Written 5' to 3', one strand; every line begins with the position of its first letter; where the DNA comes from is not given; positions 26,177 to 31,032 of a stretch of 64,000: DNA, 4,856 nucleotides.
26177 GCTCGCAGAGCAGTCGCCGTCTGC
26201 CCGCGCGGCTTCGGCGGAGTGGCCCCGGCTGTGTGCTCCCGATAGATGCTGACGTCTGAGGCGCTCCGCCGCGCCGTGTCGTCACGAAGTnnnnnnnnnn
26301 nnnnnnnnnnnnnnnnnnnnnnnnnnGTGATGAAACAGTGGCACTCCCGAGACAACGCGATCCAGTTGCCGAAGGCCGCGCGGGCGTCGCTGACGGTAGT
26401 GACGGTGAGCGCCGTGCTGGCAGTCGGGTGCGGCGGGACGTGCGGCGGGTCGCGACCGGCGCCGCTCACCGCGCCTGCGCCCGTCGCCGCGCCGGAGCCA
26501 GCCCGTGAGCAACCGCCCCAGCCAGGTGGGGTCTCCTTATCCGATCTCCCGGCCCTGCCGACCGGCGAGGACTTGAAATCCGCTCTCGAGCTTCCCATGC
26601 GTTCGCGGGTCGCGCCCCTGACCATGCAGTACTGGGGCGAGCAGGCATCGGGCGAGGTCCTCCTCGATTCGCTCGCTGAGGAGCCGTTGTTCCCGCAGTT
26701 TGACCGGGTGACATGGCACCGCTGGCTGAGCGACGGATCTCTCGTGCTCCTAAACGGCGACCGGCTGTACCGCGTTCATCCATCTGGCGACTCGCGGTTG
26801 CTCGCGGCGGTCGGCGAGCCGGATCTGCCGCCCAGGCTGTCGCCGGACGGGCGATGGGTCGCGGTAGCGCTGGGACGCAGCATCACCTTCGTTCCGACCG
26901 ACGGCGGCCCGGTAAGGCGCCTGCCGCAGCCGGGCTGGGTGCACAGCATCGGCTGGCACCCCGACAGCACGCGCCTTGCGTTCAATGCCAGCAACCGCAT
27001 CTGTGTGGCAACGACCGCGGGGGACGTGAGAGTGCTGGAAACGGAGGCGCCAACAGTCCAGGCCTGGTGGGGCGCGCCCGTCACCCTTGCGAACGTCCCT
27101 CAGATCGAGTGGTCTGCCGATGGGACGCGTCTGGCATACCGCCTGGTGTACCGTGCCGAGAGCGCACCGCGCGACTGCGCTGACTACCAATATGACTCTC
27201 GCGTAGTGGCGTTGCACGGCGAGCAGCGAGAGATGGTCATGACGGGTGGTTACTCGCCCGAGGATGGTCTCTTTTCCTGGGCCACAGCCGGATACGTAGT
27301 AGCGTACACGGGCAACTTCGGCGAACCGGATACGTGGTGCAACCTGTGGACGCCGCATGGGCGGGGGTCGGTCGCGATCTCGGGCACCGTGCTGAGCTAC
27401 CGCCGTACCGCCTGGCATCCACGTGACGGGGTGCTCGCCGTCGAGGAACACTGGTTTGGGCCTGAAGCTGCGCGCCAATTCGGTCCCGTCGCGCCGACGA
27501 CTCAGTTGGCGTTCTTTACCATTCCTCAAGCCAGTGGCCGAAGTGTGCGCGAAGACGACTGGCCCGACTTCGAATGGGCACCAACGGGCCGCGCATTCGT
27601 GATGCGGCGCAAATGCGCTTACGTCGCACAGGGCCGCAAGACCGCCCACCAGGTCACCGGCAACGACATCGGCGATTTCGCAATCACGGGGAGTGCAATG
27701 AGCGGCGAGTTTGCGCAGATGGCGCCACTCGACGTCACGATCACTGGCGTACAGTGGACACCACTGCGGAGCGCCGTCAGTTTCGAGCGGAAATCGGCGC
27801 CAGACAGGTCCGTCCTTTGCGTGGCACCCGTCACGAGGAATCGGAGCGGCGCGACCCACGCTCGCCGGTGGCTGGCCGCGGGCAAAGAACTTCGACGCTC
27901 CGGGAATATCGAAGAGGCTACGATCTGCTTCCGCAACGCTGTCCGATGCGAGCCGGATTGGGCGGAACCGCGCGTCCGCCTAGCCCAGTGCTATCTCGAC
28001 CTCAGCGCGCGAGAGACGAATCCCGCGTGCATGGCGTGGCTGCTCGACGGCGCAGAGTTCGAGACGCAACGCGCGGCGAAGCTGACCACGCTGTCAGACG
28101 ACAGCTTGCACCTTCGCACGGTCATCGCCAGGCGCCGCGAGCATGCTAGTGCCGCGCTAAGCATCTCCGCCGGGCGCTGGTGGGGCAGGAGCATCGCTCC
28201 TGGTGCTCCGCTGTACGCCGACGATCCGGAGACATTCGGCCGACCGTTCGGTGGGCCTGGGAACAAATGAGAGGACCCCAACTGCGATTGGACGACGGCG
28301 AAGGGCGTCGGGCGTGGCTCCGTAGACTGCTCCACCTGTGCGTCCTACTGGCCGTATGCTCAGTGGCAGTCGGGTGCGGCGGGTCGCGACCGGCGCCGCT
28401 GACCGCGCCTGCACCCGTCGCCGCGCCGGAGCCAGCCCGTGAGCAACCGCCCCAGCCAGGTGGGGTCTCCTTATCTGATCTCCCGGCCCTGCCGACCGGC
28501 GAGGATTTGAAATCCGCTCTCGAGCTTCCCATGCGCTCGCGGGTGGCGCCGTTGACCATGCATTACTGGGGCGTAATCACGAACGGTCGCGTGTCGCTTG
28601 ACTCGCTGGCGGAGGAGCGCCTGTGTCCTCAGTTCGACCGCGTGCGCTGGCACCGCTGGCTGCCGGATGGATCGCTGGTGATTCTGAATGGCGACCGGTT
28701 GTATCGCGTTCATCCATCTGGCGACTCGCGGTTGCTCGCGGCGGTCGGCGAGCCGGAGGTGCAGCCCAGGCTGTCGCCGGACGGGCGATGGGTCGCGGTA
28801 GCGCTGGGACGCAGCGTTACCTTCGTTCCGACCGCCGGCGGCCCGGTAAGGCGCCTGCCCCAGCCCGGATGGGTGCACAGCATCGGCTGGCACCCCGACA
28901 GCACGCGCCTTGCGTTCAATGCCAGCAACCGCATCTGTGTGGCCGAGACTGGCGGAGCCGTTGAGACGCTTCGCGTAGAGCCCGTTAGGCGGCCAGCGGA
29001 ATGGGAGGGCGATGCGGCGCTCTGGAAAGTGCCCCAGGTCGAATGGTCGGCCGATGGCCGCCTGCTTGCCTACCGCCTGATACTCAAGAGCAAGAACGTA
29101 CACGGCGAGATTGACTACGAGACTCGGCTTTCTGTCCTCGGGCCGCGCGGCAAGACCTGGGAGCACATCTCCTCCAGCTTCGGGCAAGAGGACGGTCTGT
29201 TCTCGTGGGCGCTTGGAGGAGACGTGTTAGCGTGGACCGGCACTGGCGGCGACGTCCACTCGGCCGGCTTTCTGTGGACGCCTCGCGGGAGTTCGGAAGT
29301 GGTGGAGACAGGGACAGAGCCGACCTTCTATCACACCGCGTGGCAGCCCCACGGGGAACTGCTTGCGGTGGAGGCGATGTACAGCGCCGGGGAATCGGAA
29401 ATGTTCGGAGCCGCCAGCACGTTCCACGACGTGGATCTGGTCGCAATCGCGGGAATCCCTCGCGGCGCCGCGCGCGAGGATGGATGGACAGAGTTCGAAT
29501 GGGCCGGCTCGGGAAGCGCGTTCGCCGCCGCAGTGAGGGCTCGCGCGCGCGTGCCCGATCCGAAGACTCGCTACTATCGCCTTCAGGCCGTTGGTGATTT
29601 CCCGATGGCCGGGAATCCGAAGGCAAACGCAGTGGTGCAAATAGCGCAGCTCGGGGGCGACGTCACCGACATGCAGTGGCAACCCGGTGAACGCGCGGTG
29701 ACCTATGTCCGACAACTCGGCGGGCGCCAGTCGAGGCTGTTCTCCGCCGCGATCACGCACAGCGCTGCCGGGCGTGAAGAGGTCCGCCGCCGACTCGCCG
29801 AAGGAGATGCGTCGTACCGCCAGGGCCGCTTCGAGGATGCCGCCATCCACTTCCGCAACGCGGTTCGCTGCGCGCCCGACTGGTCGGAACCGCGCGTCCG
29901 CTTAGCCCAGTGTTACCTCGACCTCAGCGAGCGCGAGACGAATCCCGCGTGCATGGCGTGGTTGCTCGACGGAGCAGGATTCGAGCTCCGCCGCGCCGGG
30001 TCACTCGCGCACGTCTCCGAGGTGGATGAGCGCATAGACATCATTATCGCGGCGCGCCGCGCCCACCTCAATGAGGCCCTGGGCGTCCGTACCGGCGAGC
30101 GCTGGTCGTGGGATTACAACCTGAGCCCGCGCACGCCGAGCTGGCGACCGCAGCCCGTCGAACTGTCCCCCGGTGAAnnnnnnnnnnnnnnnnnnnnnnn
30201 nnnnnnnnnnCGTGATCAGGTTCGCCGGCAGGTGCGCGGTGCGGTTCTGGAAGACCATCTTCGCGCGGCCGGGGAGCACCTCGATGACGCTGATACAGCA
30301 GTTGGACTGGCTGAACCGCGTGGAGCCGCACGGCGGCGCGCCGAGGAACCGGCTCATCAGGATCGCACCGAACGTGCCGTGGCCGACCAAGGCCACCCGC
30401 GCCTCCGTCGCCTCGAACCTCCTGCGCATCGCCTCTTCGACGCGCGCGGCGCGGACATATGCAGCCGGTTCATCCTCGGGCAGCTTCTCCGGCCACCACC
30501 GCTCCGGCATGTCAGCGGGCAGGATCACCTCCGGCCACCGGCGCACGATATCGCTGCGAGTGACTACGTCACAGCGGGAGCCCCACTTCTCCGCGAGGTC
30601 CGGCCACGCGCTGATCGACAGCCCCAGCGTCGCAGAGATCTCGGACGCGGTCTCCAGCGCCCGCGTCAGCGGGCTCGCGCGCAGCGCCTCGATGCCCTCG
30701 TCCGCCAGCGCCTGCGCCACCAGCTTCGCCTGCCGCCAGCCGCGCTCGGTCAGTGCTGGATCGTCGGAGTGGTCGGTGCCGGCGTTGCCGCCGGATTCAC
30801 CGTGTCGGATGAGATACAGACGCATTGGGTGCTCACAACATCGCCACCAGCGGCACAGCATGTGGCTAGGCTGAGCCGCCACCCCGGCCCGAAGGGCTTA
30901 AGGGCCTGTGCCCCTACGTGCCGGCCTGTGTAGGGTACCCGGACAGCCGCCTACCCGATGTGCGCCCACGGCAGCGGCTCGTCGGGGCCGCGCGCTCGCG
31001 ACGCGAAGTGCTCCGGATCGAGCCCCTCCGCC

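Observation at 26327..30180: Tandem PD40 beta-propeller/TPR lipoprotein paralogs with mosaic near-identical nucleotide blocks (gene conversion)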

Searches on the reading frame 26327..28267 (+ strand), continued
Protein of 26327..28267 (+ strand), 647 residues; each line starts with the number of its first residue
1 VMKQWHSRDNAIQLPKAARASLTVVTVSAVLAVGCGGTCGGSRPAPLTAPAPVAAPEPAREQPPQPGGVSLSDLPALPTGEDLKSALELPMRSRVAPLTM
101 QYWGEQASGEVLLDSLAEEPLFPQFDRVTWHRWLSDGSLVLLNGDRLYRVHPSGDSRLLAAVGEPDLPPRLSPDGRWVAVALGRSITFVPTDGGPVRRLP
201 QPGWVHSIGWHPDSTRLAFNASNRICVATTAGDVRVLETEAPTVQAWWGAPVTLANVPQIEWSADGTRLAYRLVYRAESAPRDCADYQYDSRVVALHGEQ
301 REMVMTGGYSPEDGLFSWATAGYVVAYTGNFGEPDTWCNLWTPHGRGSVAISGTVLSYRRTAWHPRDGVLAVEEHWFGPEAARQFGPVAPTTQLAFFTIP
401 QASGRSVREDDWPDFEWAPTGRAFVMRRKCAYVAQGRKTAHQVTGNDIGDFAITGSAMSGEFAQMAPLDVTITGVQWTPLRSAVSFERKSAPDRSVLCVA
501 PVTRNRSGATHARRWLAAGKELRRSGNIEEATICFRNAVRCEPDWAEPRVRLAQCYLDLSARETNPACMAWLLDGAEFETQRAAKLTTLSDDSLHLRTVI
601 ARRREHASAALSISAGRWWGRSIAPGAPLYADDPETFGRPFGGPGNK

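Call 47: find_encoding_contigs(protein=P0023, flank=7000, max_places=2)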
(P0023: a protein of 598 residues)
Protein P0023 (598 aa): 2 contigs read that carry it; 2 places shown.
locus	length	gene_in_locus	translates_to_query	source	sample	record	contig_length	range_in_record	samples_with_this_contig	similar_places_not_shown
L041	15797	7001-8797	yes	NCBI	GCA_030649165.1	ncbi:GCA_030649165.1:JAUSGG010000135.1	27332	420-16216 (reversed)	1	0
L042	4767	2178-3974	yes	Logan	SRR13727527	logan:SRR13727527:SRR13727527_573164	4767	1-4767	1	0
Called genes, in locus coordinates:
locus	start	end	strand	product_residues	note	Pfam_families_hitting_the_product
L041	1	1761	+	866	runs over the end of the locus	PF00754:F5_F8_type_C (faint), PF16889:Hepar_II_III_N, PF07940:Hepar_II_III_C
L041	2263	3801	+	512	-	PF05362:Lon_C (faint), PF13541:ChlI, PF00158:Sigma54_activat (faint), PF00493:MCM (faint), PF01078:Mg_chelatase, PF05496:RuvB_N (faint), PF07728:AAA_5, PF13335:Mg_chelatase_C, +1 more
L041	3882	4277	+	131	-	PF05635:23S_rRNA_IVP, PF22296:bAvd (weak)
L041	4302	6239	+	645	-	PF13432:TPR_16 (faint), PF13428:TPR_14 (faint), PF13431:TPR_17 (faint), PF13414:TPR_11, PF14559:TPR_19 (weak), PF00515:TPR_1 (weak), PF07719:TPR_2 (weak), PF13414:TPR_11, +6 more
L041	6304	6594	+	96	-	PF01909:NTP_transf_2, PF18765:Polbeta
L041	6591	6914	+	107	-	PF01934:HepT-like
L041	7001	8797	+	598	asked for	PF26550:Tricorn_2nd (faint), PF07676:PD40 (faint), PF00930:DPPIV_N (faint)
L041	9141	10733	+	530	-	PF16586:DUF5060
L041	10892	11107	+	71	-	PF15919:HicB_lk_antitox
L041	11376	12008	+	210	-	-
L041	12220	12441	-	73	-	PF10049:DUF2283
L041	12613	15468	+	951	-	PF00005:ABC_tran (faint), PF02463:SMC_N (faint), PF13191:AAA_16 (faint), PF13304:AAA_21 (faint), PF13476:AAA_23 (faint), PF13555:AAA_29 (faint), PF17760:UvrA_inter, PF17755:UvrA_DNA-bind, +1 more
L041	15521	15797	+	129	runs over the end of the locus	PF05635:23S_rRNA_IVP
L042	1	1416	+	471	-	?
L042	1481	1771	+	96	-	PF01909:NTP_transf_2, PF18765:Polbeta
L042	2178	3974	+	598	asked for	PF26550:Tricorn_2nd (faint), PF07676:PD40 (faint), PF00930:DPPIV_N (faint)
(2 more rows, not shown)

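Call 48: find_encoding_contigs(protein=P0029, flank=7000, max_places=2)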
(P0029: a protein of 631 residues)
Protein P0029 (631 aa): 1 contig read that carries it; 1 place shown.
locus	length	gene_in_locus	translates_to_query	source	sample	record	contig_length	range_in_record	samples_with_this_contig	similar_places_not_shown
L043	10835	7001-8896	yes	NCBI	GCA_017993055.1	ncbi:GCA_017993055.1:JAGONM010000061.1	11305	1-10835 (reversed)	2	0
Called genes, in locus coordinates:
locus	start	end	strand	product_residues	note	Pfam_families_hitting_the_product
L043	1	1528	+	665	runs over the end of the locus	?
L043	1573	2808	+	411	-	-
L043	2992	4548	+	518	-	PF00251:Glyco_hydro_32N, PF04616:Glyco_hydro_43 (weak)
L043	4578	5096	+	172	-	PF06445:GyrI-like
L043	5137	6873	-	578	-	-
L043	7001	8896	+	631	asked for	PF26550:Tricorn_2nd (faint), PF00400:WD40 (faint), PF26549:Tricorn_N (faint), PF07676:PD40 (faint)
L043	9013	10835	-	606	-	PF17132:Glyco_hydro_106, PF02837:Glyco_hydro_2_N (faint)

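Call 66: list_cluster_members(proteins=[P0023, P0029, P0021, P0005, P0003])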
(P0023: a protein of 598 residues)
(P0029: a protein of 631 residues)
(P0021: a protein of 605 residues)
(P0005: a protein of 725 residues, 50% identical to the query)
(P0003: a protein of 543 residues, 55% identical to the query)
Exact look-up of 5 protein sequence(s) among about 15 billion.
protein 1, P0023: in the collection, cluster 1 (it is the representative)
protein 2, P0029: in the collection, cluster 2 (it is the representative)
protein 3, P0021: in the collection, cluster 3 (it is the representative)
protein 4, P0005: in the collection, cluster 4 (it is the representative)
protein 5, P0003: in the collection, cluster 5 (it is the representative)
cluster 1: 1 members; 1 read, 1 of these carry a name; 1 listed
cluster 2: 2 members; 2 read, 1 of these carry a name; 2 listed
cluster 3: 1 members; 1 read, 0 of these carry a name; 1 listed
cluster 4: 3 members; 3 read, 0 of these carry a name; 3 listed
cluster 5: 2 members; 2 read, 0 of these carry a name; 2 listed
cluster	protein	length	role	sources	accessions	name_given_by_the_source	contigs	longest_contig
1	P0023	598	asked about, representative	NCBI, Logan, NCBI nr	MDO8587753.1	MAG: hypothetical protein Q7T82_12010 [Armatimonadota bacterium] | hypothetical protein [Armatimonadota bacterium]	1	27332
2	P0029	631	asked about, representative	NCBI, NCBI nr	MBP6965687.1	MAG: PD40 domain-containing protein [Armatimonadetes bacterium] | PD40 domain-containing protein [Armatimonadota bacterium]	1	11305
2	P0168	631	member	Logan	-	-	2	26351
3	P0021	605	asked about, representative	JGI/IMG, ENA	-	-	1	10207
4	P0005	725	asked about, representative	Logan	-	-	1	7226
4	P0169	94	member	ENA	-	-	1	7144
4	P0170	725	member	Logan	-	-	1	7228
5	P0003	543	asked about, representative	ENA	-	-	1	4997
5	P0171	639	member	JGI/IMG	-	-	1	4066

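Call 68: find_encoding_contigs(protein=P0171, flank=5000, max_places=3)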
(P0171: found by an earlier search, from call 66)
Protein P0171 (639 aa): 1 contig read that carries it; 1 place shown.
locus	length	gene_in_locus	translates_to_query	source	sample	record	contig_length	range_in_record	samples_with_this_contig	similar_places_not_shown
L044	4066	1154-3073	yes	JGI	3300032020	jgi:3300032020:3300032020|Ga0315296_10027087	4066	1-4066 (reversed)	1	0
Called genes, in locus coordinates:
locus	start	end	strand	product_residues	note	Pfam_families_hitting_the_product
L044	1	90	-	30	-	?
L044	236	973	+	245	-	PF02348:CTP_transf_3, PF12804:NTP_transf_3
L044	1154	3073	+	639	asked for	PF26549:Tricorn_N (weak)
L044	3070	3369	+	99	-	-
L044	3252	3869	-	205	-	PF00300:His_Phos_1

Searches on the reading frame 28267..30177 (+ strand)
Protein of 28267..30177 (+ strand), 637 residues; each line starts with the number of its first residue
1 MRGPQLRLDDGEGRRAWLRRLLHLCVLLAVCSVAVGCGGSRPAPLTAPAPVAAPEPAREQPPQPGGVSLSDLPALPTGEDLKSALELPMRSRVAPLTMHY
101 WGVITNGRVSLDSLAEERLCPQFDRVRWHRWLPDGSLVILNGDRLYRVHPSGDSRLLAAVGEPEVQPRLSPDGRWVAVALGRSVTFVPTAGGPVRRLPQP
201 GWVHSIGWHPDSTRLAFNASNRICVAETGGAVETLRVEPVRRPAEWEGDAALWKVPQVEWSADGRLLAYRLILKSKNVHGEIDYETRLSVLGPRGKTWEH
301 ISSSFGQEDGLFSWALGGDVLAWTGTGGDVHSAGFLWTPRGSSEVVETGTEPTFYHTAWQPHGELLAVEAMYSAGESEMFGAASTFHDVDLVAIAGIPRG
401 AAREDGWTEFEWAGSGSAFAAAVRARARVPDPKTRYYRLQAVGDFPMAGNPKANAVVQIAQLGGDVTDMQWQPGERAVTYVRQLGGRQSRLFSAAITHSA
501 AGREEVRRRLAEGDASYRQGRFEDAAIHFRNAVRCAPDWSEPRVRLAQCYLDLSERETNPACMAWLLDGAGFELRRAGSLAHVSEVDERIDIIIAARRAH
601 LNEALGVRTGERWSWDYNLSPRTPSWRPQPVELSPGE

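Call 4: search_protein_families(library=pfam, proteins=[window:28267-30177:+], max_evalue=1)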
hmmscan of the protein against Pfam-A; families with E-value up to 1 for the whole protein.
window:28267-30177:+ (637 aa): 8 families
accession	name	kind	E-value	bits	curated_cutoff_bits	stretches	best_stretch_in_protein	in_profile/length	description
PF07676.18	PD40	-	1.5e-06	28.5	20.9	1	163-179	10-26/38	WD40-like Beta Propeller Repeat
PF12894.13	ANAPC4_WD40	-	0.00058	20.5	22.9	0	203-240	41-81/91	Anaphase-promoting complex subunit 4 WD40 domain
PF07719.23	TPR_2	-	0.00099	19.5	27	1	512-538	7-33/34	Tetratricopeptide repeat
PF25174.1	Beta-prop_THOC3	-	0.0072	15.8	305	0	168-217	220-271/272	THOC3 beta-propeller domain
PF13428.12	TPR_14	-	0.033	15.3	23.5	1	509-548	4-43/44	Tetratricopeptide repeat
PF00400.38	WD40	-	0.035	15.1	27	0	193-216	3-27/39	WD domain, G-beta repeat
PF13432.12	TPR_16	-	0.036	15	32.7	1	503-538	28-63/65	Tetratricopeptide repeat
PF14559.12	TPR_19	-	0.08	13.7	25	1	518-553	3-38/68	Tetratricopeptide repeat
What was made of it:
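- On TPR proteins: TPR_14, TPR_2 and TPR_16 hits score 15-20 bits, below their cut-offs of 23.5-32.7 (call 4).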

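Call 5: search_protein_families(library=ncbifam, proteins=[window:28267-30177:+], max_evalue=1)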
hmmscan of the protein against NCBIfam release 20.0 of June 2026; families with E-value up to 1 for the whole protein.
window:28267-30177:+ (637 aa): 4 families
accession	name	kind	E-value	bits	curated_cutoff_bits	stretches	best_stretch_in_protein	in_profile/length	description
NF058595.1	invert_tail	domain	0.015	15.6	37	1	13-42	48-78/113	lipo-invert putative C-terminal anchoring domain-containing protein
TIGR02917.1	PEP_TPR_lipo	equivalog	0.04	11.8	312.2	1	489-553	5-69/899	XrtA/PEP-CTERM system TPR-repeat protein PrsT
NF042912.1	Amuc_1098_fam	equivalog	0.05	11.6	750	1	485-539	20-74/805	Amuc_1098 family type IV pilus outer membrane protein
TIGR02552.1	LcrH_SycD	equivalog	0.19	11.5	104.8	1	516-562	62-108/136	SycD/LcrH family type III secretion system chaperone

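Call 69: predict_structure(alignment_id=A3)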
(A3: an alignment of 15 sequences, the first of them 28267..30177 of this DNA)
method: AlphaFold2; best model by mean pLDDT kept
length: 637 residues; sequences in the alignment: 15
mean_pLDDT: 82.2   pTM: 0.80
mean pLDDT of the five models: 82.2, 81.2, 81.0, 80.2, 78.6
residues with pLDDT >= 90: 324; 70-90: 192; 50-70: 45; < 50: 76
segments of 3 or more residues with pLDDT < 50: 1-10, 33-66, 609-637
pLDDT, mean of each block of 10 residues (from residue 1): 37 65 75 42 38 42 50 82 91 75 66 95 97 96 97 96 93 96 96 95 95 96 96 94 81 94 94 86 89 79 73 91 81 87 80 88 90 73 84 85 87 94 91 85 93 86 95 96 94 95 93 98 96 89 94 94 92 86 70 86 69 32 34 39
secondary structure, 60 per line:
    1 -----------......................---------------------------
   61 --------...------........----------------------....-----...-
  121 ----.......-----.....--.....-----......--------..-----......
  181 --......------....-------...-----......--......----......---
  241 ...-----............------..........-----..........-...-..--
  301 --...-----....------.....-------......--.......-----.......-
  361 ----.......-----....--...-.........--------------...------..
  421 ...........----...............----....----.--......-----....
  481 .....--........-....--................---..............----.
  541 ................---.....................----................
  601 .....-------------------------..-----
elements in order: H12-33 H78-85 E108-111 E117-119 E125-131 E137-141 E144-148 E154-159 E175-180 E183-188 E195-198 E206-208 E214-219 E222-227 E232-237 E241-243 E249-260 E267-276 E282-291 E303-305 E311-314 E321-325 E333-338 E341-347 E353-359 E365-371 H377-380 E383-385 E387-395 E410-412 E419-431 E436-450 E455-458 E466-471 E477-485 E488-495 E497-500 H503-518 H522-535 H540-556 H560-580 H585-605
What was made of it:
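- Closest known: TolB and other PD40 propeller periplasmic proteins. Same: PD40-type repeat motifs ('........', 'WHPDS', 'EWSADG') and a propeller predicted with high confidence (calls 4, 69).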

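Call 71: fold_search(model_id=the predicted structure, library=pdb)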
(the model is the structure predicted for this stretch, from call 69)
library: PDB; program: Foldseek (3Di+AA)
matches with E <= 10: 1417; with E <= 0.001: 431
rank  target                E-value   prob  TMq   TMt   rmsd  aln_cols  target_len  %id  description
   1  9n6z_LO               8.8e-10  1.00  0.22  0.18  21.3       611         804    9  SSU processome maturation and disassembly, State D (released 2025-11-05)
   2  8f5o_C                1.6e-09  1.00  0.20  0.12  28.4       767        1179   10  Structure of Leishmania tarentolae IFT-A (state 1) (released 2022-12-21)
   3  9a2d_C                1.6e-09  1.00  0.20  0.11  31.2       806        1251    8  Modeling of the ciliary Intraflagellar transport-A complex (released 2024-05-10)
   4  9n73_LO               1.9e-09  1.00  0.22  0.18  23.5       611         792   10  SSU processome maturation and disassembly, State G (released 2025-10-29)
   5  9n73_LQ               2.9e-09  1.00  0.31  0.25  24.8       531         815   10  SSU processome maturation and disassembly, State G (released 2025-10-29)
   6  5yp4_D                3.2e-09  1.00  0.38  0.35   8.7       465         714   13  Crystal structure of dipeptidyl peptidase IV (DPP IV) with Lys-Pro from Pseudoxanthomonas mexicana WO24 (released 2018-02-21)
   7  8bd7_S                3.2e-09  1.00  0.23  0.15  21.8       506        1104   12  IFTB1 subcomplex of anterograde Intraflagellar transport trains (Chlamydomonas reinhardtii) (released 2023-01-11)
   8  4uer_b                3.5e-09  1.00  0.32  0.35  12.6       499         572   11  40S-eIF1-eIF1A-eIF3-eIF3j translation initiation complex from Lachancea kluyveri (released 2015-02-11)
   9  6zqd_UA               3.5e-09  1.00  0.19  0.16  23.0       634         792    9  Cryo-EM structure of the 90S pre-ribosome from Saccharomyces cerevisiae, state Post-A1 (released 2020-09-23)
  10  7mqa_LO               4.5e-09  1.00  0.20  0.16  21.2       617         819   10  Cryo-EM structure of the human SSU processome, state post-A1 (released 2021-09-22)
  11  5a5u_B                4.7e-09  1.00  0.26  0.27  15.7       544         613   13  Structure of mammalian eIF3 in the context of the 43S preinitiation complex (released 2015-09-09)
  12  7y4f_A                6.3e-09  1.00  0.37  0.33   8.8       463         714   11  bacterial DPP4 (released 2023-06-14)
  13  7mq8_LN               6.6e-09  1.00  0.18  0.17  20.6       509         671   10  Cryo-EM structure of the human SSU processome, state pre-A1 (released 2021-09-22)
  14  8f5p_C                6.6e-09  1.00  0.21  0.13  30.3       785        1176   10  Structure of Leishmania tarentolae IFT-A (state 2) (released 2022-12-21)
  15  9n6v_LQ               6.9e-09  1.00  0.27  0.21  25.7       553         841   10  SSU processome maturation and disassembly, State A (released 2025-11-05)
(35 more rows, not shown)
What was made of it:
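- Closest known: TolB and other PD40 propeller periplasmic proteins. Different: The best structural matches are generic (8-bladed DPP-IV propellers reach a TM-score of about 0.38; call 71).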

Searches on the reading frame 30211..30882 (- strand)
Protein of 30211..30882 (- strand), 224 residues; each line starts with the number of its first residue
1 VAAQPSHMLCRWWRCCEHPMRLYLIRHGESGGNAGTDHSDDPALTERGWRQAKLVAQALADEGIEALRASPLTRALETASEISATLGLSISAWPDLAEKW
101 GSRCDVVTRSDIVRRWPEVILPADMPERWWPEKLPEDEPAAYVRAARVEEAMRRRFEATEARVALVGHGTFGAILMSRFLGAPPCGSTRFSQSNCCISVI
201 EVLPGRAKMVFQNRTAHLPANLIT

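Call 43: search_protein_families(library=pfam, proteins=[window:30211-30882:-], max_evalue=0.0001)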
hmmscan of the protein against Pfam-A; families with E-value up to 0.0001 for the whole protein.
window:30211-30882:- (224 aa): 1 family
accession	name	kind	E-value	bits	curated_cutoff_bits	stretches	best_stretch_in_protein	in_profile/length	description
PF00300.27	His_Phos_1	-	1e-34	120.3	21.7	1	22-213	1-192/194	Histidine phosphatase superfamily (branch 1)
